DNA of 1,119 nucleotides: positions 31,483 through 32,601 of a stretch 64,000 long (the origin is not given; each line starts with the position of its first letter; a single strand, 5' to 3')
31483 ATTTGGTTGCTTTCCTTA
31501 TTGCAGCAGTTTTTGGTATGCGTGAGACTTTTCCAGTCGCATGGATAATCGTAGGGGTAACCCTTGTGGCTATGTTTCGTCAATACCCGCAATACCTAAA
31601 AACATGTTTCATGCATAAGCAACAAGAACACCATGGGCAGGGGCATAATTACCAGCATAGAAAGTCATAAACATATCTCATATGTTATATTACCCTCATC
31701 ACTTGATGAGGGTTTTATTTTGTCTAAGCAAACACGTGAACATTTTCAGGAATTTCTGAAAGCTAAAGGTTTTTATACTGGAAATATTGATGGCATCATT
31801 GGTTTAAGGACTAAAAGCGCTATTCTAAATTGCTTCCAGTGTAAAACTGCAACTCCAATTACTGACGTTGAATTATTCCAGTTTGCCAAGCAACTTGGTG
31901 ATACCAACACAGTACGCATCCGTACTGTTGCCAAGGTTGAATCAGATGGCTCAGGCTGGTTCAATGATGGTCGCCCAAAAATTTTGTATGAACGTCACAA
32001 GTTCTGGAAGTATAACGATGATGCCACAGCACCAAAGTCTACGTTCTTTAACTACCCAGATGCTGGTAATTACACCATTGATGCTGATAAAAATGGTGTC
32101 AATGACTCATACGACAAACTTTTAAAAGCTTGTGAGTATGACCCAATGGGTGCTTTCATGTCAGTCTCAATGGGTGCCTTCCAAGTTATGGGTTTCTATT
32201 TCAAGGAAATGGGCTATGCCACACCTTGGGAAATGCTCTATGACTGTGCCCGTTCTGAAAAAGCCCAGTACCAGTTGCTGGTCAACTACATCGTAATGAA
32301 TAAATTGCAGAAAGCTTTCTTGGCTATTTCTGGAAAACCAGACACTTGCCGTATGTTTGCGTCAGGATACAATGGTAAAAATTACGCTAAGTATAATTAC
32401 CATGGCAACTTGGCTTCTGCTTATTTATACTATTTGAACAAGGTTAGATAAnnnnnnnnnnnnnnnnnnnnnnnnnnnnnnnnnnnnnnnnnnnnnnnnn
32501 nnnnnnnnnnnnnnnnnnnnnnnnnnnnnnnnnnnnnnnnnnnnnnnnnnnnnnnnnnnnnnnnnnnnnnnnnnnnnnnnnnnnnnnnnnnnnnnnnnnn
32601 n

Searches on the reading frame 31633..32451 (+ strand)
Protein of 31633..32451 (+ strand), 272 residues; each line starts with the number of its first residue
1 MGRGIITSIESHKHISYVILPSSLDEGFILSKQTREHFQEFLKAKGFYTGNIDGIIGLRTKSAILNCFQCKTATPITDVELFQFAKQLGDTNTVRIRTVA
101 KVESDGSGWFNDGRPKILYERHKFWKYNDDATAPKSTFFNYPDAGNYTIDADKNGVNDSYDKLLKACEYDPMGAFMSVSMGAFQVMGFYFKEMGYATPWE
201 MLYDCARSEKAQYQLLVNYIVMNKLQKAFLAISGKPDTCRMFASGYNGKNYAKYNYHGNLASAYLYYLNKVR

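Call 11: search_protein_families(library=pfam, proteins=[window:31633-32451:+], max_evalue=1)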
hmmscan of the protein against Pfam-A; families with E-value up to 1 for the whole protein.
window:31633-32451:+ (272 aa): 2 families
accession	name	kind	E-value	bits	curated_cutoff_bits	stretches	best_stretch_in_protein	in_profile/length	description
PF11860.13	Muramidase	-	6.2e-38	131.2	22.3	1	96-265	5-172/175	N-acetylmuramidase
PF01471.23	PG_binding_1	-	0.0011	19.5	23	1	35-64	5-34/57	Putative peptidoglycan binding domain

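Call 12: search_protein_families(library=phrogs, proteins=[window:31633-32451:+], max_evalue=0.1)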
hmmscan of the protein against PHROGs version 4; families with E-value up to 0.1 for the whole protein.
window:31633-32451:+ (272 aa): 3 families
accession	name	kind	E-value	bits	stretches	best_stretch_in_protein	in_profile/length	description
phrog_1224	-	head and packaging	1.7e-51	176.9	1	34-267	37-260/438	endolysin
phrog_2860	-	head and packaging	3.8e-37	129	1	76-266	3-185/189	endolysin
phrog_17001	-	lysis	0.028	15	1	36-74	5-43/265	endolysin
